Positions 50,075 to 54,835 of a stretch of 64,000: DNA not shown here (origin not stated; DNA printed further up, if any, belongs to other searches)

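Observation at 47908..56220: Acetogen-style hdrC-hdrB-hdrA-mvhD-metV-metF operon in a Bacteroidota-like genome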

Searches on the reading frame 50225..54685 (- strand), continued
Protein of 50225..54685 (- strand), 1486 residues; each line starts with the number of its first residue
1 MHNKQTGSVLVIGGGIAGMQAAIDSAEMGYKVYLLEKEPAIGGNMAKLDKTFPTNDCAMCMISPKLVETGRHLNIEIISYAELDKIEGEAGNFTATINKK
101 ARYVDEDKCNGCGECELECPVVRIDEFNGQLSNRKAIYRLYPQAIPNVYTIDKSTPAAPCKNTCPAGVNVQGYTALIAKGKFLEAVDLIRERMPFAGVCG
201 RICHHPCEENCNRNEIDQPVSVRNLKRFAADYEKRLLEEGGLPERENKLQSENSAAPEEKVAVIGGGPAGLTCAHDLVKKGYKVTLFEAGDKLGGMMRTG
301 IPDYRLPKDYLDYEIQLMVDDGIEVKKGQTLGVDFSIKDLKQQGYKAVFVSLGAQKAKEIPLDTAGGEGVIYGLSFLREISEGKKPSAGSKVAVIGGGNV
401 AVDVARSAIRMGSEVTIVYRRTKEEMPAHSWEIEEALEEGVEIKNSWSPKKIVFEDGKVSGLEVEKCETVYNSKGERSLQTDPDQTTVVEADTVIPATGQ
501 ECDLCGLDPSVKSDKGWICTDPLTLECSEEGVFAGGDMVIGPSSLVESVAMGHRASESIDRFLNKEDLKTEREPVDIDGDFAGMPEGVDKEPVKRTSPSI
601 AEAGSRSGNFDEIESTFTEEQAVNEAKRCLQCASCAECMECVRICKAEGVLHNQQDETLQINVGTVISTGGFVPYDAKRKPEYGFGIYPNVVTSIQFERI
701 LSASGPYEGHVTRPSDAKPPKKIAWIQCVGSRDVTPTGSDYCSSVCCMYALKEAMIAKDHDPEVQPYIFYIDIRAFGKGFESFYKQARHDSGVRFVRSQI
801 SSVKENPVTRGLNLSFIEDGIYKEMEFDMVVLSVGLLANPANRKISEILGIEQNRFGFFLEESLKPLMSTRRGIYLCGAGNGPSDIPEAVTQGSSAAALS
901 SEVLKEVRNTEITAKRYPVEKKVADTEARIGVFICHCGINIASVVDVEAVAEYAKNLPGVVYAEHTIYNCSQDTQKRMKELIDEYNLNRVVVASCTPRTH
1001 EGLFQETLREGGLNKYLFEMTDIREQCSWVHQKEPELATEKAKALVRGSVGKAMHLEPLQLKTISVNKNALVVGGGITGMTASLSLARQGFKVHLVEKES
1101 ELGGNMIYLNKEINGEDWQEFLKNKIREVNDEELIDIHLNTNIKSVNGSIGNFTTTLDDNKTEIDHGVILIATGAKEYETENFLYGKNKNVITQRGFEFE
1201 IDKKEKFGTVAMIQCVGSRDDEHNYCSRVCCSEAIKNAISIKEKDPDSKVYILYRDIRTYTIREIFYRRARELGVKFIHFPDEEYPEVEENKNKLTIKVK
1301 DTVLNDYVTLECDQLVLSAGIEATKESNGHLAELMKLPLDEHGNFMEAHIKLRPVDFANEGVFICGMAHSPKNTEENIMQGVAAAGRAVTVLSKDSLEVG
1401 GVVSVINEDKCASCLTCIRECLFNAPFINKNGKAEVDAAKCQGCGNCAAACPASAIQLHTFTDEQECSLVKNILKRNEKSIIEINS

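Call 52: search_protein_families(library=ncbifam, proteins=[L088:7568-8494:+, L088:3819-7511:+, L088:421-1194:-], max_evalue=0.00001)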
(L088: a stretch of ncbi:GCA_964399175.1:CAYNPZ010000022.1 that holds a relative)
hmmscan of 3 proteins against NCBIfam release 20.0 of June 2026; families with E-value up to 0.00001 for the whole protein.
L088:7568-8494:+ (308 aa): 4 families
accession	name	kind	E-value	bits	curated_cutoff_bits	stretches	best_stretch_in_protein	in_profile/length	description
TIGR00676.1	fadh2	equivalog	1e-91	307.1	293.7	1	14-285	1-274/275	methylenetetrahydrofolate reductase [NAD(P)H]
TIGR00677.1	fadh2_euk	equivalog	9e-76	254.9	310.05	1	13-285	1-275/281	methylenetetrahydrofolate reductase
NF006950.0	PRK09432.1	equivalog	4.2e-55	187.1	382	1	12-279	23-284/296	methylenetetrahydrofolate reductase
NF006396.0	PRK08645.1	equivalog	3.7e-18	65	453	1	4-286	315-603/611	bifunctional homocysteine S-methyltransferase/methylenetetrahydrofolate reductase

L088:3819-7511:+ (1230 aa): 16 families
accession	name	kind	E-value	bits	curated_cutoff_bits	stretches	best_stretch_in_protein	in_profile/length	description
NF007024.0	PRK09490.1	equivalog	0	1777.9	1497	1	7-1230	6-1232/1234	methionine synthase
TIGR02082.1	metH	equivalog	0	1545.4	1010.85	1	18-1197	2-1182/1182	methionine synthase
NF006396.0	PRK08645.1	equivalog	9.9e-63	212.2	453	1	12-348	3-302/611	bifunctional homocysteine S-methyltransferase/methylenetetrahydrofolate reductase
TIGR02370.1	pyl_corrinoid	subfamily_domain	6.6e-38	130.1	215.3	1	674-843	11-179/197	methyltransferase cognate corrinoid protein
NF005718.0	PRK07534.1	equivalog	4.8e-37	128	338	1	20-333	14-297/337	betaine--homocysteine S-methyltransferase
NF005719.0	PRK07535.1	domain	3.3e-33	115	259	1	364-611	4-236/268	methyltetrahydrofolate:corrinoid/iron-sulfur protein methyltransferase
NF040655.1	MtaC_Meth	equivalog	1.7e-32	112.5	420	1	649-878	19-241/253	methanol--corrinoid protein MtaC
NF041607.1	dimeth_corrin_MtbC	equivalog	3.3e-31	108.4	350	1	690-844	25-178/203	dimethylamine corrinoid protein MtbC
NF047996.1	corrin_MtgC_2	exception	1.8e-30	106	370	1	691-859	34-200/212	glycine betaine-specific corrinoid protein MtgC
NF007020.0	PRK09485.1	equivalog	2.9e-28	98.8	215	1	18-331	10-304/306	homocysteine S-methyltransferase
NF040669.1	MtaC2_Meth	equivalog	5e-28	98.2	450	1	664-841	45-218/267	methanol--corrinoid protein MtaC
NF047995.1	corrinoid_MtgC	exception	9.2e-27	93.9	310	1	665-847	8-191/215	glycine betaine-specific corrinoid protein MtgC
NF040758.1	CODH_ACS_meth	exception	5e-18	65.4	370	1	361-606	4-235/261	carbon monoxide dehydrogenase/acetyl-CoA synthase methytransferase subunit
NF002612.0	PRK02261.1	equivalog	1.1e-09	37.9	110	1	752-845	5-99/148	methylaspartate mutase subunit S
TIGR00640.1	acid_CoA_mut_C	subfamily_domain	1e-07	32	57.45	0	750-839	2-92/132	methylmalonyl-CoA mutase C-terminal domain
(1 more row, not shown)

L088:421-1194:- (257 aa): 2 families
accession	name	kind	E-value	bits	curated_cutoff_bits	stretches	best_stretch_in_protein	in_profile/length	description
NF053629.1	RSAMPyrc0463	equivalog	4e-27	95.4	470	1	3-255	1-254/256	(R)-S-adenosyl-L-methionine hydrolase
NF058624.1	RSAMHdlseTHET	equivalog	2.7e-24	86.2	350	1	7-254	6-249/250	(R)-S-adenosyl-L-methionine hydrolase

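Call 55: search_protein_families(library=pfam, proteins=[L030:11474-12121:+, L030:8541-10475:-, L030:7431-8525:-, L030:6359-6997:-, L030:5663-6226:-], max_evalue=0.001)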
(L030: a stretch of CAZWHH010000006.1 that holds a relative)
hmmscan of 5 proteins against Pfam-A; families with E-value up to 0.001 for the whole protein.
L030:11474-12121:+ (215 aa): 2 families
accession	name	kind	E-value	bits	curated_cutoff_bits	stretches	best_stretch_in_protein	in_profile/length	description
PF02310.24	B12-binding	-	2.1e-25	89.3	32.1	1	91-197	2-114/121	B12 binding domain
PF02607.22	B12-binding_2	-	9.1e-20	71.1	23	1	7-77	4-73/74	B12 binding domain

L030:8541-10475:- (644 aa): 1 family
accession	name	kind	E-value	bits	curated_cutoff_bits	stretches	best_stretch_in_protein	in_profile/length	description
PF07715.20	Plug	-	3.6e-13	50.4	23.9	1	45-147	5-106/107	TonB-dependent Receptor Plug Domain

L030:7431-8525:- (364 aa): 1 family
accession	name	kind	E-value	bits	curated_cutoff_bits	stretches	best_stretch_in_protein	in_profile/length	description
PF16819.11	DUF5074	-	4.8e-26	92.1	27.2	1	45-352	1-339/353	Domain of unknown function (DUF5074)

L030:6359-6997:- (212 aa): 1 family
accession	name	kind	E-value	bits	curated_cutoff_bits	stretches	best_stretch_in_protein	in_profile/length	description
PF00300.27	His_Phos_1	-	2.1e-32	112.8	21.7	1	27-204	1-184/194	Histidine phosphatase superfamily (branch 1)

L030:5663-6226:- (187 aa): 1 family
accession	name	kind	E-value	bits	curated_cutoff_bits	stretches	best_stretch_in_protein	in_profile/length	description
PF01923.23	Cob_adeno_trans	-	1.2e-51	175.6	24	1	3-163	1-169/171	Cobalamin adenosyltransferase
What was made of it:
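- One Bacteroidales locus (L030) has a free-standing corrinoid protein and B12 salvage and uptake genes just downstream of metF (call 55).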
